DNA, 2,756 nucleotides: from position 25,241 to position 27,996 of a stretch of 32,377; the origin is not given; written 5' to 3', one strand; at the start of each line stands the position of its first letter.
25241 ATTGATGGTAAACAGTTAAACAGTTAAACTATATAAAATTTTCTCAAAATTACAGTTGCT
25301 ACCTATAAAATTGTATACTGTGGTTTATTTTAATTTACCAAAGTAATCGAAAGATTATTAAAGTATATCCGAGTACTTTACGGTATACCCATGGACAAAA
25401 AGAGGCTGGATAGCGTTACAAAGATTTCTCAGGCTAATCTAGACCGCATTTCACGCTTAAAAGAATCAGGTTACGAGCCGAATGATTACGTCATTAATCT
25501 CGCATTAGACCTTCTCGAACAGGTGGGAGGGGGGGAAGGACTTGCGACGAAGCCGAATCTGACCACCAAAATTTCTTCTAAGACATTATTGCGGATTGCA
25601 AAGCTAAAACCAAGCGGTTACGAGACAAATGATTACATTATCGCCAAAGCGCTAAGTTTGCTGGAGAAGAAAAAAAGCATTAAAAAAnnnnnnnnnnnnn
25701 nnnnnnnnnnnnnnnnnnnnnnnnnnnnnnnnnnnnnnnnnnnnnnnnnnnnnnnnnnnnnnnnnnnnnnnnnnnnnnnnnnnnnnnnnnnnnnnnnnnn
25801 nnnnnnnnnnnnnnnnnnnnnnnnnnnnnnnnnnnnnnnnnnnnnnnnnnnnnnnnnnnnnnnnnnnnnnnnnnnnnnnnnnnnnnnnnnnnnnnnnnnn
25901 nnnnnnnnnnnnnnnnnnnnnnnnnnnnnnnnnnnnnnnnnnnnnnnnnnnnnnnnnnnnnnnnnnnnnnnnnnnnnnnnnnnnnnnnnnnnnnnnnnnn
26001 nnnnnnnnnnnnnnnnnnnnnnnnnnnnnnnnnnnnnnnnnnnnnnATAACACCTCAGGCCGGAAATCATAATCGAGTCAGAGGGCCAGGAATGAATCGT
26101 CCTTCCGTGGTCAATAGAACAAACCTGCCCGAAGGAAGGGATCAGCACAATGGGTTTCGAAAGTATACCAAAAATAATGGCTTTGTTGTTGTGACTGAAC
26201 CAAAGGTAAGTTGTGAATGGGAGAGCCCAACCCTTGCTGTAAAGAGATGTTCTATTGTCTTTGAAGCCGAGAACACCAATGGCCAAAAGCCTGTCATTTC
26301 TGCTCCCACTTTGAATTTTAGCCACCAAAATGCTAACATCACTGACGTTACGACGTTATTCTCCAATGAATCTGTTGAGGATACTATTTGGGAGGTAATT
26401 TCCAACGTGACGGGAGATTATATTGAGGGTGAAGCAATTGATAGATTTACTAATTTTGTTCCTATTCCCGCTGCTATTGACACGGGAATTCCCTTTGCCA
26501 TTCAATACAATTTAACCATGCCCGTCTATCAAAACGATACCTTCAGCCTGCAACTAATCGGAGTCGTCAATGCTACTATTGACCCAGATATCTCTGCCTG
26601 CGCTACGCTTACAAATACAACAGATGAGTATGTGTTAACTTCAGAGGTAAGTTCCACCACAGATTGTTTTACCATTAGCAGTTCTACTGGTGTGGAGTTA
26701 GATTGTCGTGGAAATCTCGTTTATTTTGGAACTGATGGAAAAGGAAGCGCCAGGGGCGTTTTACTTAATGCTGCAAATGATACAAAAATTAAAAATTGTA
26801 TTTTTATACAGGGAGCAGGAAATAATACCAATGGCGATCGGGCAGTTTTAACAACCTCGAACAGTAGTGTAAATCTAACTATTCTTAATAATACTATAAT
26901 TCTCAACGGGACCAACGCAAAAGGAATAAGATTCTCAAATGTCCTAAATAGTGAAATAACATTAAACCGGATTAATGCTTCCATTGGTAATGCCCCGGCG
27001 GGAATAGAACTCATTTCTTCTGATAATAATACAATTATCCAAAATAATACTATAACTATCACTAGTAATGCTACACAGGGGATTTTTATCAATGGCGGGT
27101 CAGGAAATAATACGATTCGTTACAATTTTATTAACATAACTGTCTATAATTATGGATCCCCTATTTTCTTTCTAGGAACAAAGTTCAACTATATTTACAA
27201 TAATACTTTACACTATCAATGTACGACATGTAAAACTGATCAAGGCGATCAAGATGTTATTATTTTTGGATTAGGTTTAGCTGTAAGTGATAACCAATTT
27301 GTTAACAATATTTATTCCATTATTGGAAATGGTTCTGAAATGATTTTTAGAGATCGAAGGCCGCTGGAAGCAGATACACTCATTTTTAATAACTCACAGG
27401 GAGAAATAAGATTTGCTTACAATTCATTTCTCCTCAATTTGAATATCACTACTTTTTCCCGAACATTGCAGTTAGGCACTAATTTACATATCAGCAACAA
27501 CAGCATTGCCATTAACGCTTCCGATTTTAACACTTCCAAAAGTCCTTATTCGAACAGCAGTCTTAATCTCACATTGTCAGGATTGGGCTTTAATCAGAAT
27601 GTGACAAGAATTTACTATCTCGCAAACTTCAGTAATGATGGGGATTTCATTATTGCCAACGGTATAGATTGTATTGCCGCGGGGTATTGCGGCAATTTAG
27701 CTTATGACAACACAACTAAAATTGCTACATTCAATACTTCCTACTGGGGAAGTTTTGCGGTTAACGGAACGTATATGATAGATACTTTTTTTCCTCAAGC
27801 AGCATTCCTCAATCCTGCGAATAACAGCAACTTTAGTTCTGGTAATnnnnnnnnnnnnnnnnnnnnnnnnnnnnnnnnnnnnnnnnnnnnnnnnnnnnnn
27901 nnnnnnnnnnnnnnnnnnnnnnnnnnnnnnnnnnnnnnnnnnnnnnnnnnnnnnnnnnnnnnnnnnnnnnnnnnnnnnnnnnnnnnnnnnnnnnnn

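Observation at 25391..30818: Translationally coupled three-gene surface module: fused double-RHH protein, 1585-aa beta-helix/Ig glycoprotein, small paralogous-anchor protein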

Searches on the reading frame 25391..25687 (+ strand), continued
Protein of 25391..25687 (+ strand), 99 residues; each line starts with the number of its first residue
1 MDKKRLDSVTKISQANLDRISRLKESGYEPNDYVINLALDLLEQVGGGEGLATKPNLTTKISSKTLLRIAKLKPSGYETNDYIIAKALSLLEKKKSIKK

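Call 93: search_dna_similar(query=window:25391-25687:+, collection=phages, mode=protein, max_evalue=0.01, max_rows=5)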
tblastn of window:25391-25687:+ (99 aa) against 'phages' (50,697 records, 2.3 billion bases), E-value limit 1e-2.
No match.

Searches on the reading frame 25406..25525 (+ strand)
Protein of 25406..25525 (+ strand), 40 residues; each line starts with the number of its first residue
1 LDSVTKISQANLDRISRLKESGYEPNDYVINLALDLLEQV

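Call 82: search_solved_structures(query=A4, max_evalue=10, show_alignments=4)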
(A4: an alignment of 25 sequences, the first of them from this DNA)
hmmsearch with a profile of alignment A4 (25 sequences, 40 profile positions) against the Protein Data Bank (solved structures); distinct sequences matched with E-value up to 10: 18.
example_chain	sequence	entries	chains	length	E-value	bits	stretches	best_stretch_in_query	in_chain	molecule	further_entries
6s9o_A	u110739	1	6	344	0.047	16.3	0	25-37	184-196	designed Armadillo repeat protein with internal Lock1 fused to target peptide KRKRKLKFKR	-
6s9l_A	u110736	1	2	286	0.066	15.8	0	25-37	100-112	KR4KLSF Lock1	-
8ebt_J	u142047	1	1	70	0.32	13.6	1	3-17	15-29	Centrin-2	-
6s9p_A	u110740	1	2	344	0.34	13.6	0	25-39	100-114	internal Lock2 fused to target peptide KRKAKITWKR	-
2a4j_A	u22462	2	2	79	0.37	13.5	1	3-17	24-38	Centrin 2 | Centrin-2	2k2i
1m39_A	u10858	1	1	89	0.44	13.2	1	3-17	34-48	Caltractin, isoform 1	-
3kxp_A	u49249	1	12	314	0.84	12.3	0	21-28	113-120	Alpha-(N-acetylaminomethylene)succinic acid hydrolase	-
4l7m_A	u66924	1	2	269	0.88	12.3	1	26-39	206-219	Putative uncharacterized protein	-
2obh_A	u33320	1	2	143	0.88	12.2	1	3-17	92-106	Centrin-2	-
6f38_b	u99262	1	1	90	0.99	12.1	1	13-28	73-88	Dynactin subunit 2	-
6f3a_b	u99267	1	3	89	1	12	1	13-28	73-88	Dynactin subunit 2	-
6f1t_b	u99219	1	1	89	1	12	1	13-28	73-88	Dynactin subunit 2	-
2a7m_A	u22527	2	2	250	1.4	11.6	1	17-34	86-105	N-acyl homoserine lactone hydrolase | N-acyl homoserine lactonase AiiA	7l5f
3dha_A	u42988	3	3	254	1.5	11.5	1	17-34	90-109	N-Acyl Homoserine Lactone Hydrolase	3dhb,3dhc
2br6_A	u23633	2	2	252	1.5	11.5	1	17-34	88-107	AIIA-LIKE PROTEIN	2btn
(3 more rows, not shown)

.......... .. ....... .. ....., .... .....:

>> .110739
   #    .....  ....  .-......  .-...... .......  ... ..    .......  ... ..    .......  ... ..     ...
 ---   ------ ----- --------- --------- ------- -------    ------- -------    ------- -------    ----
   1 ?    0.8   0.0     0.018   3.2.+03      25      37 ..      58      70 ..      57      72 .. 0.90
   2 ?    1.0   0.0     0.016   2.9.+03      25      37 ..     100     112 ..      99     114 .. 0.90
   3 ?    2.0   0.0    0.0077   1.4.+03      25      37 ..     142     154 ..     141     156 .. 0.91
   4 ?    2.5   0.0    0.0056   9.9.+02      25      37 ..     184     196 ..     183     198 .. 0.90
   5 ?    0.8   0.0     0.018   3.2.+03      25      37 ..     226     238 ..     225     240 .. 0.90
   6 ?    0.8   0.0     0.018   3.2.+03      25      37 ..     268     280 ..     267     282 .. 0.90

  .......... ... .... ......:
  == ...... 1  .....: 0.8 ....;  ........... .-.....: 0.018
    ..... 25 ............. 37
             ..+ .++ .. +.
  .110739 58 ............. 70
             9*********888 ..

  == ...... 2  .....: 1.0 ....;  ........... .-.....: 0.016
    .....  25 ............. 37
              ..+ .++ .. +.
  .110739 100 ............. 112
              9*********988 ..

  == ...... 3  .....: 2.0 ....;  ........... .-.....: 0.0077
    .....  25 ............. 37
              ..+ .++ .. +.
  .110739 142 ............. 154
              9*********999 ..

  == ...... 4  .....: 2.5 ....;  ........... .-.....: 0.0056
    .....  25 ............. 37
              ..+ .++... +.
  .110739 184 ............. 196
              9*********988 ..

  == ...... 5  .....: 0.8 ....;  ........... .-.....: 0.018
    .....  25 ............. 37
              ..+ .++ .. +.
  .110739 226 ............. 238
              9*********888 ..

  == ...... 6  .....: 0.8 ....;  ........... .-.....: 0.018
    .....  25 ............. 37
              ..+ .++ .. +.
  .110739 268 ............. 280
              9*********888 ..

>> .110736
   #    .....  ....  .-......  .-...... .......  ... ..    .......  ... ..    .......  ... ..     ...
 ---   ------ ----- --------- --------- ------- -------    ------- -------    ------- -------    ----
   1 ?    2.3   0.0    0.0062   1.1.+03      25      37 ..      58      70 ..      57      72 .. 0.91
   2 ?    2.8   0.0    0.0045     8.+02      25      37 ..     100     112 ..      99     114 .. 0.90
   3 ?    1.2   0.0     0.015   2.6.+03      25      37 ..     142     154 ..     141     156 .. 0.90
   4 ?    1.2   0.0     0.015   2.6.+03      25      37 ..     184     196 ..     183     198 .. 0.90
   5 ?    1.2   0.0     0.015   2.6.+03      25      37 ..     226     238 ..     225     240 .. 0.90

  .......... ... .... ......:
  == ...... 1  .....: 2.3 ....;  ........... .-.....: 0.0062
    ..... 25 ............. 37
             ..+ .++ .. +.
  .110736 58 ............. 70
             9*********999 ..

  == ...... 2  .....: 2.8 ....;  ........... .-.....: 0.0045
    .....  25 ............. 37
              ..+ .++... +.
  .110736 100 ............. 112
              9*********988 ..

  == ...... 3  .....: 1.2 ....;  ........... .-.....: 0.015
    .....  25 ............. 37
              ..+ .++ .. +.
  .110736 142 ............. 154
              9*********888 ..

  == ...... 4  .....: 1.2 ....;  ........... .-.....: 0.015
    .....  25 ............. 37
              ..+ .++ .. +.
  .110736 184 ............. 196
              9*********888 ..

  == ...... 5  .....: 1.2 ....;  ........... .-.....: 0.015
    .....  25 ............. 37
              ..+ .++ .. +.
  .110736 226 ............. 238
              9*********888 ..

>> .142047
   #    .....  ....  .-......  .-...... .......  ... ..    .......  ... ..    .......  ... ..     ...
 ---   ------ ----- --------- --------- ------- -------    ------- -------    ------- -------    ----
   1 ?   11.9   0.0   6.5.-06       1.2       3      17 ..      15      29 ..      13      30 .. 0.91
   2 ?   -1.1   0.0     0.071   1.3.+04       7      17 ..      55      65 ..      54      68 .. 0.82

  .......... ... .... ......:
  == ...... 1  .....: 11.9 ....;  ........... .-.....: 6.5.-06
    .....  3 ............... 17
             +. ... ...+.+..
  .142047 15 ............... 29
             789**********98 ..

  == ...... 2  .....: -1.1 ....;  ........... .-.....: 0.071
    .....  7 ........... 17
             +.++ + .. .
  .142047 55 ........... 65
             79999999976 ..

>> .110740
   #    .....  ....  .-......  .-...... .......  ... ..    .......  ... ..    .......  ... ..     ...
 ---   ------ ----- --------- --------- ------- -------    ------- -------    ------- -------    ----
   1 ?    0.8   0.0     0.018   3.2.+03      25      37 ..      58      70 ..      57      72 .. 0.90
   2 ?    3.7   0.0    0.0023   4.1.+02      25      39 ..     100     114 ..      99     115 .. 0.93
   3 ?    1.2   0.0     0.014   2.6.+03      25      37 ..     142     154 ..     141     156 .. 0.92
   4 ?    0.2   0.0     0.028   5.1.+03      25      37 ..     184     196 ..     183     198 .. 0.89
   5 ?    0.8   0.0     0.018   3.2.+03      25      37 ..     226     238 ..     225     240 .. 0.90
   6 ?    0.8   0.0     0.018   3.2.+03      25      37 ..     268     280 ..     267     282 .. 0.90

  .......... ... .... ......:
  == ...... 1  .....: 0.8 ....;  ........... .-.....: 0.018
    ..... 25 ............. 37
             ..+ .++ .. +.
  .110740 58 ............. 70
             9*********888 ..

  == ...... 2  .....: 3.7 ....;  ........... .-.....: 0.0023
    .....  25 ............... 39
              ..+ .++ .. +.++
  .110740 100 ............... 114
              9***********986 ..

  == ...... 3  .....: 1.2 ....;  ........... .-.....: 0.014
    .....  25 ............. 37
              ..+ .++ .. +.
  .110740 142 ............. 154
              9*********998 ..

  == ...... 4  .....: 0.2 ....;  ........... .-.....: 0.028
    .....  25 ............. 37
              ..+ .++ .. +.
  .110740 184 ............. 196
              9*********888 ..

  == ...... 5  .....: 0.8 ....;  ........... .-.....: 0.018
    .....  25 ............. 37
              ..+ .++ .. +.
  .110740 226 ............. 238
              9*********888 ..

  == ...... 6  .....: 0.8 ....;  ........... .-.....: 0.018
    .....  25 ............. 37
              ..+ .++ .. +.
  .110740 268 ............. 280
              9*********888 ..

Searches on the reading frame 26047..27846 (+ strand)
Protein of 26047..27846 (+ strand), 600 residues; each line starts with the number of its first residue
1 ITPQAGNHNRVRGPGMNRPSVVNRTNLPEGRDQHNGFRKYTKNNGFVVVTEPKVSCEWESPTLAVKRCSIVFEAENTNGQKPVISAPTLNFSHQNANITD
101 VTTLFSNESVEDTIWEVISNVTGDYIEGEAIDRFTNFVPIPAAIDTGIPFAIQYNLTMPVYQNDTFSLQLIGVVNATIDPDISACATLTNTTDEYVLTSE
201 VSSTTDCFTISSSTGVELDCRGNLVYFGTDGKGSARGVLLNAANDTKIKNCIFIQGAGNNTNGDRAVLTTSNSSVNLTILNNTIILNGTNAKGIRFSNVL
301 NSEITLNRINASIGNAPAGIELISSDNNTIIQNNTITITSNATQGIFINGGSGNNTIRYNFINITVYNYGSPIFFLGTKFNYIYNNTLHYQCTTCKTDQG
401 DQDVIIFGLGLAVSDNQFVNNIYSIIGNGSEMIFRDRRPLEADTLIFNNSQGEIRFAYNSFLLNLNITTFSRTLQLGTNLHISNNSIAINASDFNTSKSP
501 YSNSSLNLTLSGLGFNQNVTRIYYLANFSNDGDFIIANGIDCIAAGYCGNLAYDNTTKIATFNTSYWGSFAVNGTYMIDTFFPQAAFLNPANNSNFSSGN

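Call 69: predict_structure(alignment_id=A3)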
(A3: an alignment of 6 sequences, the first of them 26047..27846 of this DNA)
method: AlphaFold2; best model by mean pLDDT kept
length: 600 residues; sequences in the alignment: 6
mean_pLDDT: 51.3   pTM: 0.53
mean pLDDT of the five models: 51.3, 51.2, 49.6, 48.7, 46.0
residues with pLDDT >= 90: 30; 70-90: 151; 50-70: 72; < 50: 347
segments of 3 or more residues with pLDDT < 50: 1-54, 56-178, 398-408, 435-442, 452-600
pLDDT, mean of each block of 10 residues (from residue 1): 29 28 27 28 35 45 41 42 32 28 34 33 25 24 28 30 35 37 83 81 87 85 81 75 83 76 61 75 83 82 89 74 76 89 79 80 79 77 82 57 41 65 63 44 55 41 41 34 37 36 37 38 36 31 31 31 28 24 26 29
secondary structure, 60 per line:
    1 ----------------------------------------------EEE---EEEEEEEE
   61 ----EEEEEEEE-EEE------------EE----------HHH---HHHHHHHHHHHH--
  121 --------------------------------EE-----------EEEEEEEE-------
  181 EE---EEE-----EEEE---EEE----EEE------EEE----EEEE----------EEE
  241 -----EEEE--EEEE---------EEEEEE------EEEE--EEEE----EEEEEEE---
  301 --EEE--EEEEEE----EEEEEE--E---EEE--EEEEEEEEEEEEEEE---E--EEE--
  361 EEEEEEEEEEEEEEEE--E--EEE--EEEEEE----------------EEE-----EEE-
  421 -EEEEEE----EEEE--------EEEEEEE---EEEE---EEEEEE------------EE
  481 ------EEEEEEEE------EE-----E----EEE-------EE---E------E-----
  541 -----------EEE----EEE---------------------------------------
elements in order: E47-49 E53-60 E65-72 E74-76 H107-118 E166-173 E186-188 E194-197 E201-203 E208-210 E217-219 E224-227 E238-240 E246-249 E252-255 E265-270 E277-280 E283-286 E291-297 E303-305 E308-313 E318-323 E330-332 E335-349 E356-358 E361-376 E382-384 E387-392 E409-411 E417-419 E422-427 E432-435 E444-450 E454-457 E461-466 E487-494 E513-515 E552-554 E559-561

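Call 73: fold_search(model_id=the predicted structure, library=pdb)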
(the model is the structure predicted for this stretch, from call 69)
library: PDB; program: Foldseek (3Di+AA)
matches with E <= 10: 213; with E <= 0.001: 0
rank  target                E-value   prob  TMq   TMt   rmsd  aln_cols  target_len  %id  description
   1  9ozl_A                4.2e-03  0.80  0.17  0.24  12.5       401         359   11  Crystal structure of the polysaccharide lyase RbmB from Vibrio cholerae (released 2026-03-11)
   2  4xle_A                6.6e-03  0.99  0.27  0.27  12.2       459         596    8  Tailspike protein double mutant D339N/E372A of E. coli bacteriophage HK620 in complex with hexasaccharide (released 2016-01-20)
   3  9beh_A                8.3e-03  0.99  0.23  0.24  13.8       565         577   10  Structure of GH110A in complex with galactose-6-sulfate (released 2025-08-27)
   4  9bev_A                8.7e-03  0.98  0.23  0.23  13.3       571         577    8  Structure of GH110A in complex with a lambda-carrageenan oligosaccharide (released 2025-08-27)
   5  6gvr_A                1.1e-02  1.00  0.29  0.29  11.2       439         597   10  TAILSPIKE PROTEIN MUTANT E372Q (DELTA N471/S472) OF E. COLI BACTERIOPHAGE HK620 IN COMPLEX WITH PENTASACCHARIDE (released 2018-07-11)
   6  4xop_A                1.2e-02  0.99  0.28  0.28  11.9       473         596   10  Tailspike protein double mutant D339N/E372Q of E. coli bacteriophage HK620 in complex with hexasaccharide (released 2016-01-27)
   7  5zkw_B                1.3e-02  0.97  0.22  0.29  13.4       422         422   10  Crystal structure of DFA-IIIase from Arthrobacter chlorophenolicus A6 in complex with GF2 (released 2018-12-19)
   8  7bz0_A                1.3e-02  0.97  0.24  0.27  11.4       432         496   12  complex structure of alginate lyase AlyF-OU02 with G6 (released 2021-03-10)
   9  5zky                  1.5e-02  0.94  0.23  0.30  11.5       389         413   10  Crystal structure of DFA-IIIase from Arthrobacter chlorophenolicus A6 without its lid (released 2018-12-19)
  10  4xon                  1.6e-02  0.89  0.20  0.20  13.3       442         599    9  Tailspike protein double mutant D339N/E372Q of E. coli bacteriophage HK620 (released 2016-01-27)
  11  5zku_A                1.6e-02  0.99  0.25  0.33  12.0       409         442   12  Crystal structure of DFA-IIIase from Arthrobacter chlorophenolicus A6 in complex with DFA-III (released 2018-12-19)
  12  5zl4_A                1.6e-02  0.99  0.25  0.34  12.2       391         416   12  Crystal structure of DFA-IIIase from Arthrobacter chlorophenolicus A6 wihout its lid in complex with GF2 (released 2018-12-19)
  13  4xkv                  2.0e-02  0.87  0.19  0.19  13.4       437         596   11  Tailspike protein mutant D339N of E. coli bacteriophage HK620 (released 2016-01-20)
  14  4xlh                  2.1e-02  0.98  0.26  0.26  12.3       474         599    9  Tailspike protein double mutant D339A/E372A of E. coli bacteriophage HK620 (released 2016-01-20)
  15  9ozd_A                2.1e-02  0.87  0.20  0.30  12.2       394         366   13  Crystal structure of the polysaccharide lyase RbmB from Vibrio cholerae bound to Vibrio Polysaccharide (released 2026-03-11)
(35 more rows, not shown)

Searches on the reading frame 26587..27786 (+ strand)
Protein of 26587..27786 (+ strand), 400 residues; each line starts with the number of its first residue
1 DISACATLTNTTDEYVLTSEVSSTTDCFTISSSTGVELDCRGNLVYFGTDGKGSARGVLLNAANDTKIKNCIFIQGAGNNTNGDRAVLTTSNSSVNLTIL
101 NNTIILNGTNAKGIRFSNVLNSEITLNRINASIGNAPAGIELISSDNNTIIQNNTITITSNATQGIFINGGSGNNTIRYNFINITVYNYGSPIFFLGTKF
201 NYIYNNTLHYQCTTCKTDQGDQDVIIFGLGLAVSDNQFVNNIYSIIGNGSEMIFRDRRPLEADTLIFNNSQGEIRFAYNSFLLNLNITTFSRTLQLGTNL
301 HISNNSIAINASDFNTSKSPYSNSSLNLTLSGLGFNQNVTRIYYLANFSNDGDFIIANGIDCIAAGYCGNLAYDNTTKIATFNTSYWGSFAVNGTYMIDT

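Call 33: search_protein_families(library=pfam, proteins=[window:26587-27786:+], max_evalue=10)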
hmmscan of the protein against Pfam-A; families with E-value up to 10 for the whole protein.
window:26587-27786:+ (400 aa): 1 family
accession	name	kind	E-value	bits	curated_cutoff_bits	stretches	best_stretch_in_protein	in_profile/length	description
PF13229.12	Beta_helix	-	0.00019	21.5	25.9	1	28-182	16-158/158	Right handed beta helix region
